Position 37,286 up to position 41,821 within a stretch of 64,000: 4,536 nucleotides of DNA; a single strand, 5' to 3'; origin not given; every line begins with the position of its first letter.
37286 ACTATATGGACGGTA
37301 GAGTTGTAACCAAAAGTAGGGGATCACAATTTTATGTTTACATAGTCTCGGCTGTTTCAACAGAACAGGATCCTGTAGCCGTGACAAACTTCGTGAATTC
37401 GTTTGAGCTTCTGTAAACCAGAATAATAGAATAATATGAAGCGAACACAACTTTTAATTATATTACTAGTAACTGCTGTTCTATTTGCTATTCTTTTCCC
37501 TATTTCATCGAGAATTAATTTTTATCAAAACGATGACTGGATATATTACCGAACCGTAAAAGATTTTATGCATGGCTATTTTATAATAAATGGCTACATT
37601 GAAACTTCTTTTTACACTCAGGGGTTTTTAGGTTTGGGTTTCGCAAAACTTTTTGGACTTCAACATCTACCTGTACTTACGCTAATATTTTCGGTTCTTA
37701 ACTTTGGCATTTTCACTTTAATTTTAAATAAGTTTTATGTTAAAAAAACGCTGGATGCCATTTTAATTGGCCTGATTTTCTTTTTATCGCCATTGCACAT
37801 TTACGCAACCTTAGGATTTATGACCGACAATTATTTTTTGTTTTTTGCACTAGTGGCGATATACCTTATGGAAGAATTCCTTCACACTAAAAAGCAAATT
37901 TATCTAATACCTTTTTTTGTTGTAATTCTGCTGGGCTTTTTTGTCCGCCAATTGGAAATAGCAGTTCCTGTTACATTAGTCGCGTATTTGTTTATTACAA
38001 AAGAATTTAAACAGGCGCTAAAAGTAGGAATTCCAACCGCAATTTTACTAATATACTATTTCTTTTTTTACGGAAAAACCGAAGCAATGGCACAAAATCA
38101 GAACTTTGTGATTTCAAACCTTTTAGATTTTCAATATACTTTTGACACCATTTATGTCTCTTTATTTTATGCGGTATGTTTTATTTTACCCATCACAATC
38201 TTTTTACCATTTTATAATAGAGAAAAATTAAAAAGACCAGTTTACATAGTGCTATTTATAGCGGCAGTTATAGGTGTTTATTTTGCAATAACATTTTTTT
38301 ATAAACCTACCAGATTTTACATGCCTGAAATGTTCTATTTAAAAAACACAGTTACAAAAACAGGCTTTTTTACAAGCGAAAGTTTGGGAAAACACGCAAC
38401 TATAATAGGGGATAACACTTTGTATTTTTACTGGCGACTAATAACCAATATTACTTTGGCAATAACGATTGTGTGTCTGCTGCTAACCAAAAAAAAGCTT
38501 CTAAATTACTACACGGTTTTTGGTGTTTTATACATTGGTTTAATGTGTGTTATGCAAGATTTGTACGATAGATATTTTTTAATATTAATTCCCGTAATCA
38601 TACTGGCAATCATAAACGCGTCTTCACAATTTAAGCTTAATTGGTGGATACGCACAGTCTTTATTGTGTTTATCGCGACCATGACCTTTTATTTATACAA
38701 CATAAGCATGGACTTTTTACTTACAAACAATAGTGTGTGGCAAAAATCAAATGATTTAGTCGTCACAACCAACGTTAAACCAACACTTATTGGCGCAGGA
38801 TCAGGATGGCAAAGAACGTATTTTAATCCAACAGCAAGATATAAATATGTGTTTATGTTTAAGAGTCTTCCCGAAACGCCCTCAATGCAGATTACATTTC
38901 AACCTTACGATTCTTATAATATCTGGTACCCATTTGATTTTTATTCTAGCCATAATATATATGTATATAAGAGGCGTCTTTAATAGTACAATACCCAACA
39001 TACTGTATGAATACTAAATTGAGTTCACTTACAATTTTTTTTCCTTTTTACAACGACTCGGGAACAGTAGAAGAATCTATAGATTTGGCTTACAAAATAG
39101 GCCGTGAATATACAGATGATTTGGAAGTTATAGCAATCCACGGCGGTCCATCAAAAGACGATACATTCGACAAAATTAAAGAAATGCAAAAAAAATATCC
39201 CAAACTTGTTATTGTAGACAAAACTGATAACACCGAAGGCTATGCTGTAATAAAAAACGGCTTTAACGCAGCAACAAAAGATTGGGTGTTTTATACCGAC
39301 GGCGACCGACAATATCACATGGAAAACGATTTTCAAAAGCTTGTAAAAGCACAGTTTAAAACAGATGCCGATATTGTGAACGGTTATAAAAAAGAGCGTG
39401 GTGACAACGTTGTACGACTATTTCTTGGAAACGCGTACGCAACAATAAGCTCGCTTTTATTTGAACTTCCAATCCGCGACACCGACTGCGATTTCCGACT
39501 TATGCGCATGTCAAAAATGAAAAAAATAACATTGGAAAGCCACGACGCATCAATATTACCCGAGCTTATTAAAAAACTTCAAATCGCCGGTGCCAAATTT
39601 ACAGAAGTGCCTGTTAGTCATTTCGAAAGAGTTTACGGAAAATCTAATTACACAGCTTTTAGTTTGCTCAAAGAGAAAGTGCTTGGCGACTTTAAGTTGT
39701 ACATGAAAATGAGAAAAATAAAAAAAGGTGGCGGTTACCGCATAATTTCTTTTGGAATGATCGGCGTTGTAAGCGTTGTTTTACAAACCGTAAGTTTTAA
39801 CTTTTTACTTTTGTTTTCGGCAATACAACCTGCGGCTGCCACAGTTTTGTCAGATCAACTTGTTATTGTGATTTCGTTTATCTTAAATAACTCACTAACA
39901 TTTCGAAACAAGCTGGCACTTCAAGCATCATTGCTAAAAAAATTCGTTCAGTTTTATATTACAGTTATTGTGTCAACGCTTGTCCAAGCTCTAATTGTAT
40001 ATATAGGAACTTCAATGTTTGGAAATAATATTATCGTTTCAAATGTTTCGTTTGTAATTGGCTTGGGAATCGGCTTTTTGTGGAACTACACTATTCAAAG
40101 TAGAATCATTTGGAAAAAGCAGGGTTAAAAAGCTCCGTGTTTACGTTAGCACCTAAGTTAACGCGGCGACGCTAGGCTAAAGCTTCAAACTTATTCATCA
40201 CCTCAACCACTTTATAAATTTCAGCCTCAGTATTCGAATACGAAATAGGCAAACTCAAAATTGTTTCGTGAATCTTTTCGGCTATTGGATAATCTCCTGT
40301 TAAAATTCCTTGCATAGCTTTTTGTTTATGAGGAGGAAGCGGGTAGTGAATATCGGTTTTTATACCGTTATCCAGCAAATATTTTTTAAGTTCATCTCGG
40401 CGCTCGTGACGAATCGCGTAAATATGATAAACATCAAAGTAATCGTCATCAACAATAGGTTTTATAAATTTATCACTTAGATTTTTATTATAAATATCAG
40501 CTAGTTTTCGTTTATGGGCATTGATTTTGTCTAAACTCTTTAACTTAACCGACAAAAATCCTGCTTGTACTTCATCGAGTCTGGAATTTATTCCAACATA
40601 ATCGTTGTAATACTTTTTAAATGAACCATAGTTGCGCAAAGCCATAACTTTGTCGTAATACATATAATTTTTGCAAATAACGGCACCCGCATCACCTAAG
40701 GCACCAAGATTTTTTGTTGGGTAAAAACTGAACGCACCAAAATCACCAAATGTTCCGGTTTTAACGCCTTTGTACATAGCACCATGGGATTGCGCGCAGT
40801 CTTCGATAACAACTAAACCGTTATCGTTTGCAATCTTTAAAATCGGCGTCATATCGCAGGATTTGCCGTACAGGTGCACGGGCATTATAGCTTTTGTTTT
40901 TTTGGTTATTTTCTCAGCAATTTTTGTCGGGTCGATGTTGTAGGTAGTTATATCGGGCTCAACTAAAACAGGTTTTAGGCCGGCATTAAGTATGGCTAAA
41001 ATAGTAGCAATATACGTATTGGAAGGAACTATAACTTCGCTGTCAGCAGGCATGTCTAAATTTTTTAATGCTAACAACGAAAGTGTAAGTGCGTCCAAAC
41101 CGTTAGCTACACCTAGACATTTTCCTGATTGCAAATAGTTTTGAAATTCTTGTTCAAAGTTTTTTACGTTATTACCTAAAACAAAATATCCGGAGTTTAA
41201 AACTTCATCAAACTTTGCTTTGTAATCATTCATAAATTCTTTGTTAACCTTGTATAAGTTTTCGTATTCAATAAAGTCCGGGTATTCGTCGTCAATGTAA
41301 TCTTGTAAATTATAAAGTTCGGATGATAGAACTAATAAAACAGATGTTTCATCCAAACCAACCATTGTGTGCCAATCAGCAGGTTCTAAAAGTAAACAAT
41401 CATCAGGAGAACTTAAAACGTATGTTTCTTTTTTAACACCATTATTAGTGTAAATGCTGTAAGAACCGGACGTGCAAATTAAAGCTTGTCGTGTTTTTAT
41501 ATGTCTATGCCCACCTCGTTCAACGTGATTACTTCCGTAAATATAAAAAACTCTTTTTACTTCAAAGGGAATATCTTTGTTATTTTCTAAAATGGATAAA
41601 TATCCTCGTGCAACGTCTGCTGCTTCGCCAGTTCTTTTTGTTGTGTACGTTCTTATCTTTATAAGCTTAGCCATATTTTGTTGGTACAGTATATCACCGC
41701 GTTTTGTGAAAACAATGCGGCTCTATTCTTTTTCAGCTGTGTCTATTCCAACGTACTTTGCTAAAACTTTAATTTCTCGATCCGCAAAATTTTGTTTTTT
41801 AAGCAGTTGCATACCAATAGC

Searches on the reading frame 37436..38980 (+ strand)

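Call 11: search_protein_families(library=pfam, proteins=[window:37436-38980:+], max_evalue=0.01)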
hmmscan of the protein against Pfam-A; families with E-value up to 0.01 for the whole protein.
window:37436-38980:+ (515 aa): 1 family
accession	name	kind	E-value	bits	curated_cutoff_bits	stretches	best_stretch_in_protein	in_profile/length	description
PF13231.12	PMT_2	-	0.00048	20.8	26.1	1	69-210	13-153/160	Dolichyl-phosphate-mannose-protein mannosyltransferase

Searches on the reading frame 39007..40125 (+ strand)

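Call 41: search_protein_families(library=pfam, proteins=[window:39007-40125:+], max_evalue=0.001)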
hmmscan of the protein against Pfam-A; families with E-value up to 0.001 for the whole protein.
window:39007-40125:+ (373 aa): 2 families
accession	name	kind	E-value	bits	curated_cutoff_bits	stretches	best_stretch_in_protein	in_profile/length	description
PF00535.33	Glycos_transf_2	-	2.5e-14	54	23.3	1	9-172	1-165/168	Glycosyl transferase family 2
PF04138.20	GtrA_DPMS_TM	-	3.5e-13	50.2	26.1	1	249-369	2-117/117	GtrA/DPMS, transmembrane domain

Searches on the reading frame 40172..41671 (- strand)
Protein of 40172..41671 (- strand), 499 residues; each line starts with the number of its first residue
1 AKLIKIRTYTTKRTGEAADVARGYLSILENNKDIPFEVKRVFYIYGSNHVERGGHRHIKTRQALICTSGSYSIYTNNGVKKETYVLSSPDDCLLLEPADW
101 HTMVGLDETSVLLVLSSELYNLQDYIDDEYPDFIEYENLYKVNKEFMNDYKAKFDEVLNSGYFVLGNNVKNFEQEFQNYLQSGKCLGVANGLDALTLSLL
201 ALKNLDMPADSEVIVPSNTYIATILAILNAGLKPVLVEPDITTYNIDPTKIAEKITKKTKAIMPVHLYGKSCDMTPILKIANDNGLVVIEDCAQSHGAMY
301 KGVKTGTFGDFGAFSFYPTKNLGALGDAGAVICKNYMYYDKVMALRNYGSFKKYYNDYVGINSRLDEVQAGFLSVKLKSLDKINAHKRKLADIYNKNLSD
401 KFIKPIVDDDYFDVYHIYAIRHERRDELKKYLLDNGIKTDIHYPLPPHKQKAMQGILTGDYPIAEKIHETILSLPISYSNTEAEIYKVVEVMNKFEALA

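Call 41: search_protein_families(library=pfam, proteins=[window:40172-41671:-], max_evalue=0.001)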
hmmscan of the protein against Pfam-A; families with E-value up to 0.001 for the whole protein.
window:40172-41671:- (499 aa): 2 families
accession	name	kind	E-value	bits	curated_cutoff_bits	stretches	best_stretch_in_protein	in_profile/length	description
PF01041.23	DegT_DnrJ_EryC1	-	5.3e-100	335.6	19.8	1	150-492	7-359/360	DegT/DnrJ/EryC1/StrS aminotransferase family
PF05523.17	FdtA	-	6.4e-31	107.3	23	1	18-136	12-129/131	WxcM-like, C-terminal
